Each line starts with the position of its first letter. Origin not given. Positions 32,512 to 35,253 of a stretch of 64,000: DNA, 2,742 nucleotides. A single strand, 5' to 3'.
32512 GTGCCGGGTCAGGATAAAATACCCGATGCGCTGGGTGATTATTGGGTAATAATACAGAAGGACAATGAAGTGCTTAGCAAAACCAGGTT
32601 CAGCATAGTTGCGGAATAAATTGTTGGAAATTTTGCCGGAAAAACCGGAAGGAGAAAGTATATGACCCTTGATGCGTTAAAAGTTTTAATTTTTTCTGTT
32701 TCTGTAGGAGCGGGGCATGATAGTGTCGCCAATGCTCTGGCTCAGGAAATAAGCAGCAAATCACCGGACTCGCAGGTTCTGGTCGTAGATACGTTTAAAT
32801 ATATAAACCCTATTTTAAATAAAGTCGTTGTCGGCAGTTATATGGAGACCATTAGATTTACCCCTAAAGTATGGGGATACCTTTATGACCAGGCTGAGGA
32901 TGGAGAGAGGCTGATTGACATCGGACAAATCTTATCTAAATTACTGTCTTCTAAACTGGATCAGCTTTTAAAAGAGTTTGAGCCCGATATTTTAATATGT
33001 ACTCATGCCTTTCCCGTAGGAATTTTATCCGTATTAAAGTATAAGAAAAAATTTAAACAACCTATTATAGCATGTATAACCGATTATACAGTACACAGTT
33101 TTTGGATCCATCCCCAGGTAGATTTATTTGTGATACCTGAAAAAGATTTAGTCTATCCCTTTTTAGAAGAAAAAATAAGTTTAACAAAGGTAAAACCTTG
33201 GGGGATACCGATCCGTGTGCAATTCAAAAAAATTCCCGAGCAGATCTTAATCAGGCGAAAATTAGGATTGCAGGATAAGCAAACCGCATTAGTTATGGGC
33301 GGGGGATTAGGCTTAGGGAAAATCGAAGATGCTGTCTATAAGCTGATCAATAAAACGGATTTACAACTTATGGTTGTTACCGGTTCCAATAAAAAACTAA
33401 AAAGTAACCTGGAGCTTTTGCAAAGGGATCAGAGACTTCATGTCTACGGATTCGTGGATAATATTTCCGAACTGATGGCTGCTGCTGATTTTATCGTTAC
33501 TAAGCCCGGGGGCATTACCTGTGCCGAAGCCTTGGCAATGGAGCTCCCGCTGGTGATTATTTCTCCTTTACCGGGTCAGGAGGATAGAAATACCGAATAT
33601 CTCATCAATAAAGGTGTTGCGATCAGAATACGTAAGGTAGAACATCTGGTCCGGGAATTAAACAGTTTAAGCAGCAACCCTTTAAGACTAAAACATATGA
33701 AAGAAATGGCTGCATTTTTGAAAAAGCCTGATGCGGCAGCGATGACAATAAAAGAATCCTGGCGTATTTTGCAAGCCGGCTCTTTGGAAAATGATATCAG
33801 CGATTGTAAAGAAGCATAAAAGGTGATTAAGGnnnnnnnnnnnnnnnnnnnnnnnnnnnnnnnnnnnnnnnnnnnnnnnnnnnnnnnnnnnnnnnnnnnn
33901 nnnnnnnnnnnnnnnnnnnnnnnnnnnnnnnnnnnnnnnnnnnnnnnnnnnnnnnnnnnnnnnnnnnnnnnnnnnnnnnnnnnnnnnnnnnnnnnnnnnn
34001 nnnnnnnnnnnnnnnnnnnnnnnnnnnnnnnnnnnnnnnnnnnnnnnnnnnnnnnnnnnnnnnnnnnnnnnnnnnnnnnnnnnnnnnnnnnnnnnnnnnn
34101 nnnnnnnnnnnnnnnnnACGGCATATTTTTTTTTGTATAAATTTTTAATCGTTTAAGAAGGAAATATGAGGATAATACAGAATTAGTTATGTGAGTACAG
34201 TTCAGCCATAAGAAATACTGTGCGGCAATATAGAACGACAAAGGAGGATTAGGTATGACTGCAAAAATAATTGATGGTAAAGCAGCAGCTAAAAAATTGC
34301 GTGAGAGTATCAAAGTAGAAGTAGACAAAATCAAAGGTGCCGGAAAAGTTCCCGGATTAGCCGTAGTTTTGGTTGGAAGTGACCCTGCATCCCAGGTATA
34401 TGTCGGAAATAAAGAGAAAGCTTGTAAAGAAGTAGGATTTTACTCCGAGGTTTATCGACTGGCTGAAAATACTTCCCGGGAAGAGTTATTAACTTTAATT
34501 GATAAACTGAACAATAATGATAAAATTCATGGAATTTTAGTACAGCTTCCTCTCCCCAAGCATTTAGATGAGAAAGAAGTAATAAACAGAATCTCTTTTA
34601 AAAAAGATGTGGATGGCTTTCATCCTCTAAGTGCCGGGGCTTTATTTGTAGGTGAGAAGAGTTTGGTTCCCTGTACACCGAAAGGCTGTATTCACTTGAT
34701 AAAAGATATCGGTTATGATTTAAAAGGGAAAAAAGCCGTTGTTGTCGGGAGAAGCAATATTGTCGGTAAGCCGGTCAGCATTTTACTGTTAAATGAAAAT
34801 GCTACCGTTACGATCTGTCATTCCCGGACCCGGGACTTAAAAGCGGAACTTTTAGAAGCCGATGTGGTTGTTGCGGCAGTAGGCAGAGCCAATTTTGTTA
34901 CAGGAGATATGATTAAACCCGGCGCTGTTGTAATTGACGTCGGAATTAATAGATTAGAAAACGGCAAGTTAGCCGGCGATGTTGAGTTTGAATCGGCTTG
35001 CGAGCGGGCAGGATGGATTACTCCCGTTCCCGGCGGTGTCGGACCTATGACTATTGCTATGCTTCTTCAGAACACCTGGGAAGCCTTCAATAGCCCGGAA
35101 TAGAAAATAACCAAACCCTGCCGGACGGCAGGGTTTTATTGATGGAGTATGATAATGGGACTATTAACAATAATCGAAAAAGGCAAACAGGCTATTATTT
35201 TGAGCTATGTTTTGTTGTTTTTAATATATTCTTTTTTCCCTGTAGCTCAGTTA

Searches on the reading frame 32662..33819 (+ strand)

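Call 50: search_protein_families(library=pfam, proteins=[window:32662-33819:+], max_evalue=0.00001)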
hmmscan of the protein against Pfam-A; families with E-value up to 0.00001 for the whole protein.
window:32662-33819:+ (385 aa): 4 families
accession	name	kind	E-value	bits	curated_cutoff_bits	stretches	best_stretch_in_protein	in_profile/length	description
PF06925.17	MGDG_synth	-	8.6e-39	133.8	25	1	19-184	1-169/169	Monogalactosyldiacylglycerol (MGDG) synthase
PF04101.22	Glyco_tran_28_C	-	1.1e-15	58.6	22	1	209-359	2-163/166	Glycosyltransferase family 28 C-terminal domain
PF00534.26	Glycos_transf_1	-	3.4e-10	40.2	26.4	1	224-350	32-169/172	Glycosyl transferases group 1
PF13692.12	Glyco_trans_1_4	-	5.6e-08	33.6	27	1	223-318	22-127/142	Glycosyl transferases group 1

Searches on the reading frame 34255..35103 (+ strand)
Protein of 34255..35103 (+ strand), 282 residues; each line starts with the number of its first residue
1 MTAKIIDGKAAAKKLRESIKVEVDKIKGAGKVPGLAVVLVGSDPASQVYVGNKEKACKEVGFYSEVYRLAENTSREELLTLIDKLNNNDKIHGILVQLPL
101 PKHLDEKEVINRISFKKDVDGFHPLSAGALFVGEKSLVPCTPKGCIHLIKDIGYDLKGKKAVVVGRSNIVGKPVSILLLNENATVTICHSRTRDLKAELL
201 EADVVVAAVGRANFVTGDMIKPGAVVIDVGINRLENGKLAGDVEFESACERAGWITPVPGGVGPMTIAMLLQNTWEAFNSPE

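Call 50: search_protein_families(library=pfam, proteins=[window:34255-35103:+], max_evalue=0.00001)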
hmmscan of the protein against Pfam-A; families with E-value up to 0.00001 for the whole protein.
window:34255-35103:+ (282 aa): 2 families
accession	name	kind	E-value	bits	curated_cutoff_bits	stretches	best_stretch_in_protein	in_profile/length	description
PF02882.25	THF_DHG_CYH_C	-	1.6e-71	239.3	27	1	123-279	1-157/160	Tetrahydrofolate dehydrogenase/cyclohydrolase, NAD(P)-binding domain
PF00763.28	THF_DHG_CYH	-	5.6e-45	152.7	32.8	1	6-120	1-115/115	Tetrahydrofolate dehydrogenase/cyclohydrolase, catalytic domain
